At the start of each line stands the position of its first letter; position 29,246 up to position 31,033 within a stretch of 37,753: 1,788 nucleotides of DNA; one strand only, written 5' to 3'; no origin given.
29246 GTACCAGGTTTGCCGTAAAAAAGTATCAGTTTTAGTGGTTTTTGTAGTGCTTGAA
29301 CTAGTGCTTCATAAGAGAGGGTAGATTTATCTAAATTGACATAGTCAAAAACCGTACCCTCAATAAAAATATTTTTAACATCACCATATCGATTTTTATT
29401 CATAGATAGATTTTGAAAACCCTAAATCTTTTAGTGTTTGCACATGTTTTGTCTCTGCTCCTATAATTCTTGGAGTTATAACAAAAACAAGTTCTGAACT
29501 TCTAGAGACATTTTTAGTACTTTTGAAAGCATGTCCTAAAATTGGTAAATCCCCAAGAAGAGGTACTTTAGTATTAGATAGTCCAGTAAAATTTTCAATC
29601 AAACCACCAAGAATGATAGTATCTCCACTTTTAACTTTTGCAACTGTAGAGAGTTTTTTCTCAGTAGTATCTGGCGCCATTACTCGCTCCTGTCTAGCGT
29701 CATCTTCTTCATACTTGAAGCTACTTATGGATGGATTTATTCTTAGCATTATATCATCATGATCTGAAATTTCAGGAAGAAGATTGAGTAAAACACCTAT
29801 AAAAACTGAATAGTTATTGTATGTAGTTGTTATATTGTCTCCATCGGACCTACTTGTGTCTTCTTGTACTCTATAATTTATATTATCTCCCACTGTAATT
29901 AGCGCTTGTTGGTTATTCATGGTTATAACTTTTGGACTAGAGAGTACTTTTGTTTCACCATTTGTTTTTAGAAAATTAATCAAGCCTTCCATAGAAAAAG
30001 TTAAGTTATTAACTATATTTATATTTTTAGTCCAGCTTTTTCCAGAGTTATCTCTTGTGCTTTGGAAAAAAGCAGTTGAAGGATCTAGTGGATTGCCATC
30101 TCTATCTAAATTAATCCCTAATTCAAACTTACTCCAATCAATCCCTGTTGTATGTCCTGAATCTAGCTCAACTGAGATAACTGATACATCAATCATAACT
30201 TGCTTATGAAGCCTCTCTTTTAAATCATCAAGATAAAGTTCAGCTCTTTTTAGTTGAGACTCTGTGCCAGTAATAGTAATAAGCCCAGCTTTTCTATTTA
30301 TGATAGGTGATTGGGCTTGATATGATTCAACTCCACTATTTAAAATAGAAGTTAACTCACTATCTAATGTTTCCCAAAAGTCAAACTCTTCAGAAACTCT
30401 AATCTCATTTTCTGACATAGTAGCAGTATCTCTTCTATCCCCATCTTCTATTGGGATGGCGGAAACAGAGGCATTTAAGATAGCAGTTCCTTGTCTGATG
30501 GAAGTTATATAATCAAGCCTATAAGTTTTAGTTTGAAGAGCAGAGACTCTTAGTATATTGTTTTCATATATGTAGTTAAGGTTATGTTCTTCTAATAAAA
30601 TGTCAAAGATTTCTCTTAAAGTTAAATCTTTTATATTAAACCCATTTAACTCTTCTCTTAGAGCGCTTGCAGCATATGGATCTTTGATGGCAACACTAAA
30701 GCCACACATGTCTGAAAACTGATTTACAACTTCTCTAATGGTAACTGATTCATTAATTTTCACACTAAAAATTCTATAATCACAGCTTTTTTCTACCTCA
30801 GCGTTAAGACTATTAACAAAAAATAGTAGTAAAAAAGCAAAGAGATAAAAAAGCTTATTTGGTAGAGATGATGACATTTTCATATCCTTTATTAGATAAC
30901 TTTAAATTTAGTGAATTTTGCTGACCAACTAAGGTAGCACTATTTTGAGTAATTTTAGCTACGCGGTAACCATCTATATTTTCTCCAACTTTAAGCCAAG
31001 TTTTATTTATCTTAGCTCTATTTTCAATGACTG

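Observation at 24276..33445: Gap-free nine-gene operon fusing a pilMNOPQ-type alignment/secretin module to a Cts-type (ExeA-like, GspE, GspF) module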

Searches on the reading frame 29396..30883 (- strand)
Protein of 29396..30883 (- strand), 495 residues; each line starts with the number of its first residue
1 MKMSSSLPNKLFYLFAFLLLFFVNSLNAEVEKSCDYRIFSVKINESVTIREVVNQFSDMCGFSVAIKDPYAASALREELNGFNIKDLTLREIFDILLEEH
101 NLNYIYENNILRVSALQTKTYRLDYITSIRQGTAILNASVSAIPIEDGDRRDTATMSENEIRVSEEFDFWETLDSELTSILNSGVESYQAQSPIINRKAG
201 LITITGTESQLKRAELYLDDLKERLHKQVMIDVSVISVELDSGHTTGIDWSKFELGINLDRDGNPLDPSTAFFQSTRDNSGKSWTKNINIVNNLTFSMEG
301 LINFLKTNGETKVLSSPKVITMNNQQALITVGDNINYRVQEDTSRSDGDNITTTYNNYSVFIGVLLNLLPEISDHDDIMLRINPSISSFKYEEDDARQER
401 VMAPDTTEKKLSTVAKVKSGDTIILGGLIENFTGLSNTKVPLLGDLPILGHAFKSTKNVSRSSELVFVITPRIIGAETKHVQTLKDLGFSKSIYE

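Call 4: search_protein_families(library=pfam, proteins=[window:29396-30883:-], max_evalue=1)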
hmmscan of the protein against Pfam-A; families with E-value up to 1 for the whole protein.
window:29396-30883:- (495 aa): 4 families
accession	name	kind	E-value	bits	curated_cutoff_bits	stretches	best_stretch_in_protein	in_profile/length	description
PF00263.26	Secretin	-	3.8e-46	157.2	27.5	1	305-474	2-168/169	Bacterial type II and III secretion system protein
PF07660.19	STN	-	0.00016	21.8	28.4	1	81-115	17-51/52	Secretin and TonB N terminus short domain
PF07655.18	Secretin_N_2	-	0.00052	20.9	23.4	1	118-190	1-86/91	Secretin N-terminal domain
PF02006.22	PPS_PS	-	0.096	12.7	26.4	0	121-152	71-102/176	Phosphopantothenate/pantothenate synthetase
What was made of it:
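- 29396..30883 (-): g4, MshL-type secretin with a signal peptide and no lipobox. Pfam Secretin 3.8e-46, plus weak sub-threshold matches to Secretin_N_2 and STN (call 4).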

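Call 5: search_protein_families(library=ncbifam, proteins=[window:29396-30883:-], max_evalue=1)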
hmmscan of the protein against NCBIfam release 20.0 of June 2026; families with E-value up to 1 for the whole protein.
window:29396-30883:- (495 aa): 12 families
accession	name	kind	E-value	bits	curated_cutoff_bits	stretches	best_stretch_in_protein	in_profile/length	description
TIGR02519.1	pilus_MshL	equivalog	1.2e-76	257.5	250.2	1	194-474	2-290/290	pilus (MSHA type) biogenesis protein MshL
TIGR02517.1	type_II_gspD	equivalog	4.2e-47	160.9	351.35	1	226-477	335-593/600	type II secretion system secretin GspD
TIGR02515.1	IV_pilus_PilQ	subfamily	1e-32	113.7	284.35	1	83-474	41-427/428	type IV pilus secretin PilQ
TIGR02520.1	pilus_B_mal_scr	equivalog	2.8e-30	105.4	287.65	1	88-471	130-511/513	PilN family type IVB pilus formation outer membrane protein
TIGR02516.1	type_III_yscC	equivalog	1.6e-26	92.9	238.45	1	202-475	210-462/463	type III secretion system outer membrane ring subunit SctC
NF011873.0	PRK15346.1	equivalog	1.7e-23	83.1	524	2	220-471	262-491/499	EscC/YscC/HrcC family type III secretion system outer membrane ring protein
NF010083.0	PRK13568.1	equivalog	1e-19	70.7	554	1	195-475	156-418/419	DNA uptake porin HofQ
NF042912.1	Amuc_1098_fam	equivalog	5.3e-16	57.8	750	2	400-481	722-803/805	Amuc_1098 family type IV pilus outer membrane protein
NF007851.2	PRK10560.1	exception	2e-13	49.9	598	1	302-476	248-411/412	DNA uptake porin HofQ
NF007499.0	PRK10092.1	equivalog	0.021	14.6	314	1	271-333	113-175/183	maltose O-acetyltransferase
NF010324.0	PRK13761.1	subfamily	0.024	13.9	227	1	109-153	125-168/252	phosphopantothenate/pantothenate synthetase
NF041123.1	phpantohe_syn_Arch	equivalog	0.087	12.3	300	1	78-154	98-166/213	4-phosphopantoate--beta-alanine ligase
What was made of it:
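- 29396..30883 (-): GspD, PilQ, SctC and HofQ models all score far below their cut-offs (call 5).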

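Call 14: search_dna_similar(query=window:29396-30883:-, collection=plasmids, mode=protein, max_rows=25)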
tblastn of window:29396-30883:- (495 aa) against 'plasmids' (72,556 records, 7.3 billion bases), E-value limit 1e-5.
Records with a match: 1373; places in all: 1559; records where one place covers at least 80% of the query: 125.
Best place of each record, by identity: <60% 1373.
By first word of the organism name: Escherichia 436; Pseudomonas 162; Ralstonia 137; Yersinia 97; Sinorhizobium 84; Rhizobium 66; Aeromonas 34; Pseudosulfitobacter 30; Burkholderia 27; Bradyrhizobium 18; and 102 more.
By predicted mobility (MOB-suite, as given by PLSDB): non-mobilizable 793; mobilizable 315; conjugative 265.
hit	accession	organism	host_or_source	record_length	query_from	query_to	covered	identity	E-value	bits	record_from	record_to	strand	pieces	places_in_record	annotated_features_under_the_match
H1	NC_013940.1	Deferribacter desulfuricans SSM1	-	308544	92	474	77%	29.6%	1e-31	136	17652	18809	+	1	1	type II and III secretion system protein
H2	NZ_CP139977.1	Janthinobacterium lividum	-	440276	82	474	79%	28.1%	4e-18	96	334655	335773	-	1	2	cohesin domain-containing protein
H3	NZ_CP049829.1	Janthinobacterium lividum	single organism,water pond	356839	82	474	79%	26.5%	1e-18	97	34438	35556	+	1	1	cohesin domain-containing protein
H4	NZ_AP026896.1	Aeromonas caviae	Microbe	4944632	62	478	84%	24.5%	1e-28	127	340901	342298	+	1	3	none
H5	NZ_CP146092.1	Ralstonia sp. RRA.1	-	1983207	65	474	83%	24.2%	6e-15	86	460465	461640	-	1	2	none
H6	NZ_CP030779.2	Escherichia albertii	-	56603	89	482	80%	24.8%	3e-9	67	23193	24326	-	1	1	secretin N-terminal domain-containing protein | type 4b pilus protein PilO2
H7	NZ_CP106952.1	Eleftheria terrae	soil sample,soil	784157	89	474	78%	25.1%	2e-15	87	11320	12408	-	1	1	cohesin domain-containing protein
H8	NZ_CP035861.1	Escherichia coli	Homo sapiens,stool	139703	89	474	78%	25.0%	3e-9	67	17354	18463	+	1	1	secretin N-terminal domain-containing protein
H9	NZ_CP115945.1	Ralstonia syzygii R24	Syzygium aromaticum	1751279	54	474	85%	22.9%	6e-13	79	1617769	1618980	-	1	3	none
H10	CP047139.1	Ralstonia solanacearum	Potato,Single cell,tuber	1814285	54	474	85%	22.8%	6e-12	76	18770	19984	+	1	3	none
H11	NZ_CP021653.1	Ralstonia solanacearum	Solanum lycopersicum,Tomato with ...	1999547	54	474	85%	22.8%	6e-12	76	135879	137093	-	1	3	none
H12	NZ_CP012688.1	Ralstonia solanacearum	Solanum commersonii,whole organism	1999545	54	474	85%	22.8%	6e-12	76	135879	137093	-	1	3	none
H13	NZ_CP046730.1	Ralstonia syzygii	tobacco,cell culture,leaf veins ...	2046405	71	474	82%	23.8%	1e-13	82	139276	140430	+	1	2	none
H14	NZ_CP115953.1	Ralstonia solanacearum CFBP2957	Solanum lycopersicum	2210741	54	474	85%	22.8%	5e-12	76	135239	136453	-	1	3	none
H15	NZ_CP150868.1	Vibrio parahaemolyticus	cell culture,seafood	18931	89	455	74%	26.0%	1e-13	81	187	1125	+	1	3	hypothetical protein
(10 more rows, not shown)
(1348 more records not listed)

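Call 15: get_annotated_region(hit=H4, flank=9000)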
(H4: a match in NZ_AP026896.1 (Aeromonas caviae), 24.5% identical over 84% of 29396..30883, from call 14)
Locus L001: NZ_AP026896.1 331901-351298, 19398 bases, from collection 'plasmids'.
description: Aeromonas caviae strain KAM479 plasmid pKAM479_3, complete sequence
organism: Aeromonas caviae (NCBI taxid 648)
taxonomy: Bacteria; Pseudomonadota; Gammaproteobacteria; Aeromonadales; Aeromonadaceae; Aeromonas; Aeromonas caviae
host: -; source: Microbe; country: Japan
typing (MOB-suite, as given by PLSDB): non-mobilizable
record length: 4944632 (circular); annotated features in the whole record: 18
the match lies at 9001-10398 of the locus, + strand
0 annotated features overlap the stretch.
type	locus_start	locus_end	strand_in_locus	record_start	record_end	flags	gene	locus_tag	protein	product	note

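Call 16: get_annotated_region(hit=H1, flank=9000)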
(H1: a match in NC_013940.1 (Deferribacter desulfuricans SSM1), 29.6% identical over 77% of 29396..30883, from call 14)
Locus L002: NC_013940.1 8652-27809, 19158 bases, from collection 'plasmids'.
description: Deferribacter desulfuricans SSM1 megaplasmid pDF308, complete sequence
organism: Deferribacter desulfuricans SSM1 (NCBI taxid 639282)
taxonomy: Bacteria; Deferribacterota; Deferribacteres; Deferribacterales; Deferribacteraceae; Deferribacter; Deferribacter desulfuricans; Deferribacter desulfuricans SSM1
host: -; source: -; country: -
typing (MOB-suite, as given by PLSDB): non-mobilizable; replicon rep_cluster_145; mating-pair formation MPF_I
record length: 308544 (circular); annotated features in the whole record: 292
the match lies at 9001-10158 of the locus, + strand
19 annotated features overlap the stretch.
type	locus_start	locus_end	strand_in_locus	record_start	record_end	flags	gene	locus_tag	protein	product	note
CDS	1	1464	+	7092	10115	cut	-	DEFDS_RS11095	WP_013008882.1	hypothetical protein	-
CDS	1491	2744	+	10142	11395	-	-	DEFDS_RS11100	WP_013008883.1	hypothetical protein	-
CDS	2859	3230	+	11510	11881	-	-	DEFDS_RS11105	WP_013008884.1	hypothetical protein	-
CDS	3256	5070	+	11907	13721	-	-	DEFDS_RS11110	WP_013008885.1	replication initiation protein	-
CDS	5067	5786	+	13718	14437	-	-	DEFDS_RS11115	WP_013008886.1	hypothetical protein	-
CDS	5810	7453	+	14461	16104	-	-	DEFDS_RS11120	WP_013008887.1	toprim domain-containing protein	-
CDS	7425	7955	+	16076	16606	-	-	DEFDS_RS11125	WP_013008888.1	thioredoxin fold domain-containing protein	-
CDS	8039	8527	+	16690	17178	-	-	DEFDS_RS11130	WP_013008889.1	prepilin-type N-terminal cleavage/methylation domain-containing protein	-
CDS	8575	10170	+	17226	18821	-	-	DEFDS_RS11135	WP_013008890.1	type II and III secretion system protein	-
CDS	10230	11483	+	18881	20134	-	-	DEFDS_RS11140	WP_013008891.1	hypothetical protein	-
CDS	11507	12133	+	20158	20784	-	-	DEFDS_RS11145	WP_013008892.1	hypothetical protein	-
CDS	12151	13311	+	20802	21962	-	-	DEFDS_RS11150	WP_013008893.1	hypothetical protein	-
CDS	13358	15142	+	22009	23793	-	-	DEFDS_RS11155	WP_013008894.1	GspE/PulE family protein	GO:0009306 - protein secretion [Evidence IEA]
CDS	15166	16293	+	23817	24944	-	-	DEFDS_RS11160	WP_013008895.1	type II secretion system F family protein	-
CDS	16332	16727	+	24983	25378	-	-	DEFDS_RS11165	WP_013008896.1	hypothetical protein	-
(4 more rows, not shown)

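Call 37: search_protein_families(library=pfam, proteins=[L001:8280-8645:+, L001:8351-8719:+, L001:6172-7047:+, L001:7047-7640:+, L001:7640-8287:+, L001:10613-11500:+, L001:11449-12633:+, L001:15817-16275:+], max_evalue=0.1)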
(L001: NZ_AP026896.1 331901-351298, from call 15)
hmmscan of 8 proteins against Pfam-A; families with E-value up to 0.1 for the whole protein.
L001:8280-8645:+ (121 aa): 4 families
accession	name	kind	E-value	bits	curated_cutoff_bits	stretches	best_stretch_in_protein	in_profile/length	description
PF23893.1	Y4YQ_C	-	9e-07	29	27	1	63-111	3-52/53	Uncharacterised protein Y4YQ C-terminal domain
PF11356.14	T2SSC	-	0.00027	21.2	27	1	79-114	105-141/141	Type II secretion system protein C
PF16537.11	T2SSB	-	0.00048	20.2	28.4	1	75-109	20-55/60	Type II secretion system protein B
PF00879.23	Defensin_propep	-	0.096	13.4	23.6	0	28-40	12-24/51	Defensin propeptide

L001:8351-8719:+ (122 aa): 0 families

L001:6172-7047:+ (291 aa): 0 families

L001:7047-7640:+ (197 aa): 1 family
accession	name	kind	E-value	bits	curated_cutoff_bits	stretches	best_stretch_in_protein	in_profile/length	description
PF05137.18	PilN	-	8.9e-07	29.3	22.8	1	118-189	2-74/78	Fimbrial assembly protein (PilN)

L001:7640-8287:+ (215 aa): 2 families
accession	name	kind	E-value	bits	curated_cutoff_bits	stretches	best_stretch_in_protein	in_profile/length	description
PF04350.18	PilO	-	0.0001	22.9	22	1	82-199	18-132/145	Pilus assembly protein, PilO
PF04612.17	T2SSM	-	0.00011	22.8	27.8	1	15-66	9-60/160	Type II secretion system (T2SS), protein M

L001:10613-11500:+ (295 aa): 12 families
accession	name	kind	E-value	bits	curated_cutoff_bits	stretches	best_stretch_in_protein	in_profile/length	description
PF13401.12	AAA_22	-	1.8e-29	103.1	27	1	42-173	4-130/130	AAA domain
PF13191.12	AAA_16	-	1.8e-08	35.5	32.6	1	41-158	23-164/167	AAA ATPase domain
PF00004.35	AAA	-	0.00036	21.4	21.2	1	48-138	3-70/131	ATPase family associated with various cellular activities (AAA)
PF09848.15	SLFN-g3_helicase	-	0.0015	18.3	24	1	48-139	6-93/354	Schlafen group 3, DNA/RNA helicase domain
PF01637.24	ATPase_2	-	0.0022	18.3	33.2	1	32-137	9-122/225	ATPase domain predominantly from Archaea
PF02367.23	TsaE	-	0.011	16.1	26.6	1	35-70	10-48/128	Threonylcarbamoyl adenosine biosynthesis protein TsaE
PF03266.21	NTPase_1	-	0.024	14.9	23.9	1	46-74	2-30/168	NTPase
PF24883.2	NPHP3_N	-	0.04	14.5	24.8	0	33-70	11-49/164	Nephrocystin 3, N-terminal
PF05729.18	NACHT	-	0.041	14.1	26.7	1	48-138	5-94/167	NACHT domain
PF00437.27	T2SSE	-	0.063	12.3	24.9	1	28-69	127-168/370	Type II/IV secretion system protein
PF01443.25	Viral_helicase1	-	0.088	13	21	0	48-113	3-68/228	Viral superfamily 1 RNA helicase core domain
PF05970.20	PIF1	-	0.091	12.8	25.9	0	34-70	13-49/223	PIF1-like helicase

L001:11449-12633:+ (394 aa): 19 families
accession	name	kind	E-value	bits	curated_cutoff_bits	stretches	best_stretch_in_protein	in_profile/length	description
PF14559.12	TPR_19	-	2.9e-15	56.8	25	2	253-311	1-59/68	Tetratricopeptide repeat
PF13432.12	TPR_16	-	2.7e-11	44.1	32.7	3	253-304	7-58/65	Tetratricopeptide repeat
PF13428.12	TPR_14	-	1.3e-09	38.2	23.5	2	245-285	3-43/44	Tetratricopeptide repeat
PF07719.23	TPR_2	-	3.6e-07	30.2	27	1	248-274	6-32/34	Tetratricopeptide repeat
PF00515.34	TPR_1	-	1.2e-06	28.5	27.8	0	214-242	6-34/34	Tetratricopeptide repeat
PF12569.14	NatA_aux_su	-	1.8e-06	27.6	33.3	1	277-372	4-100/515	N-terminal acetyltransferase A, auxiliary subunit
PF24575.1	TPR_Slam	-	3.4e-06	27.9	35.2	1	204-264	44-102/104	Surface lipoprotein assembly modifier, N-terminal TPR repeats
PF23914.1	TPR_CcmH_CycH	-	1.8e-05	25.1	42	1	219-298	60-142/158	Cytochrome c-type biogenesis protein H TPR domain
PF13414.12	TPR_11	-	4.4e-05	23.5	26.8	1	254-284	5-35/42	TPR repeat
PF13424.12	TPR_12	-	0.00036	21.1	30.1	1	208-273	2-75/77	Tetratricopeptide repeat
PF20308.4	TPR-S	-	0.00076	20.5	27.6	0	231-285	8-59/102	Tetratricopeptide Repeats-Sensor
PF03704.23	BTAD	-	0.00095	20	22.1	1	195-269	49-122/146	Bacterial transcriptional activator domain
PF13181.12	TPR_8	-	0.0028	18.1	25.7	0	248-275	6-33/34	Tetratricopeptide repeat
PF14561.12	TPR_20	-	0.02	15.7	25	0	263-300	8-45/90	Tetratricopeptide repeat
PF13431.12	TPR_17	-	0.02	15.6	24.4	0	266-292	2-28/34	Tetratricopeptide repeat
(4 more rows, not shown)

L001:15817-16275:+ (152 aa): 0 families
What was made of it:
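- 30855..31295 (-): g3, MshK-like small exported protein with a C-terminal HR-type (GspB/GspC/PilP-like) beta domain. It has no Cys, so it is not a lipoprotein. Aeromonas MshK itself hits Y4YQ_C, T2SSC and T2SSB (call 37).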

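Call 99: search_protein_families(library=ncbifam, proteins=[L001:8716-10461:+, L001:12708-14420:+, L001:14468-15688:+], max_evalue=1e-20)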
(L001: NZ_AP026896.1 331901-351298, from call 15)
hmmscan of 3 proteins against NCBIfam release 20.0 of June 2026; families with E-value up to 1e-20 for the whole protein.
L001:8716-10461:+ (581 aa): 7 families
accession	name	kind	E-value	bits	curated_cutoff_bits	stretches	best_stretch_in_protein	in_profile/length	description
TIGR02519.1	pilus_MshL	equivalog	3.1e-83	279.1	250.2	1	246-557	2-290/290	pilus (MSHA type) biogenesis protein MshL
TIGR02517.1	type_II_gspD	equivalog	1.1e-49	169.5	351.35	1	186-562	265-595/600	type II secretion system secretin GspD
TIGR02515.1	IV_pilus_PilQ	subfamily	3.2e-40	138.4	284.35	1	245-558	137-428/428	type IV pilus secretin PilQ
NF010083.0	PRK13568.1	equivalog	2.7e-27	95.6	554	0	377-558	257-418/419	DNA uptake porin HofQ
TIGR02516.1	type_III_yscC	equivalog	1.8e-26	92.8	238.45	1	245-558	201-462/463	type III secretion system outer membrane ring subunit SctC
TIGR02520.1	pilus_B_mal_scr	equivalog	2.4e-22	79.2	287.65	0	179-309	172-303/513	PilN family type IVB pilus formation outer membrane protein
NF007851.2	PRK10560.1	exception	9.5e-21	74.1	598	0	374-558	246-410/412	DNA uptake porin HofQ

L001:12708-14420:+ (570 aa): 8 families
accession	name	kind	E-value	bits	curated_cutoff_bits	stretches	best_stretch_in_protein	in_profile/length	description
TIGR02538.1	type_IV_pilB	equivalog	1.2e-157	526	675.65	1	10-566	2-562/564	type IV-A pilus assembly ATPase PilB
TIGR02533.1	type_II_gspE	equivalog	3e-157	524.2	630.25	1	82-565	4-485/486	type II secretion system ATPase GspE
NF007755.0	PRK10436.1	equivalog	3.9e-128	428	617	1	87-565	14-458/465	type II secretion system protein GspE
NF053534.1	T4PilAsmATPsTfpB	equivalog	4.8e-127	424.8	850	1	50-565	64-581/584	type IV pilus assembly ATPase TfpB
NF041000.1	ATPase_ComGA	equivalog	1.1e-73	247.6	300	1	191-456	2-266/267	competence type IV pilus ATPase ComGA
TIGR01420.1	pilT_fam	subfamily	1.1e-51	176.1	319.1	1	189-458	2-271/343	PilT/PilU family type 4a pilus ATPase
TIGR02525.1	plasmid_TraJ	equivalog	2.7e-23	82.6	368.3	1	276-439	112-276/372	plasmid transfer ATPase TraJ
NF053729.1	c-di-GMP_motif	domain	8.1e-21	73.6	38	0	9-61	1-53/53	cyclic di-GMP-binding domain-containing protein, MshE-related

L001:14468-15688:+ (406 aa): 6 families
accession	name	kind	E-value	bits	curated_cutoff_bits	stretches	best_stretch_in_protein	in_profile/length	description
TIGR02120.1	GspF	equivalog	1.7e-98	330.5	424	1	4-401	1-399/401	type II secretion system inner membrane protein GspF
NF052607.1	T4PiliAsmPilCThrm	equivalog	1.5e-91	307.5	700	1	1-401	1-402/406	type IV pilus assembly protein PilC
NF007861.0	PRK10573.1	equivalog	2.2e-74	250.9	401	1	4-404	7-399/401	protein transport protein HofC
NF052606.1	T4PiliAsmPilCMyx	equivalog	3.1e-74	250.3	700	1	3-403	21-418/419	type IV pilus assembly protein PilC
NF047826.1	T3SSXpsF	equivalog_domain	1.3e-62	211.9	650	1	1-403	1-404/405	type II secretion system protein XpsF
NF041012.2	T4P_ComGB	equivalog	9.7e-44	150.1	240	1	70-400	6-331/332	competence type IV pilus assembly protein ComGB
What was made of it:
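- On MSH (MSHA-type) type IV pilus system: The NCBIfam score pattern matches that of true MshE and MshG (call 99). NF053729 scores 73.6 bits in Aeromonas MshE (call 99).
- Bona fide Aeromonas MshE and MshG show the same sub-threshold Gsp scores (call 99).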
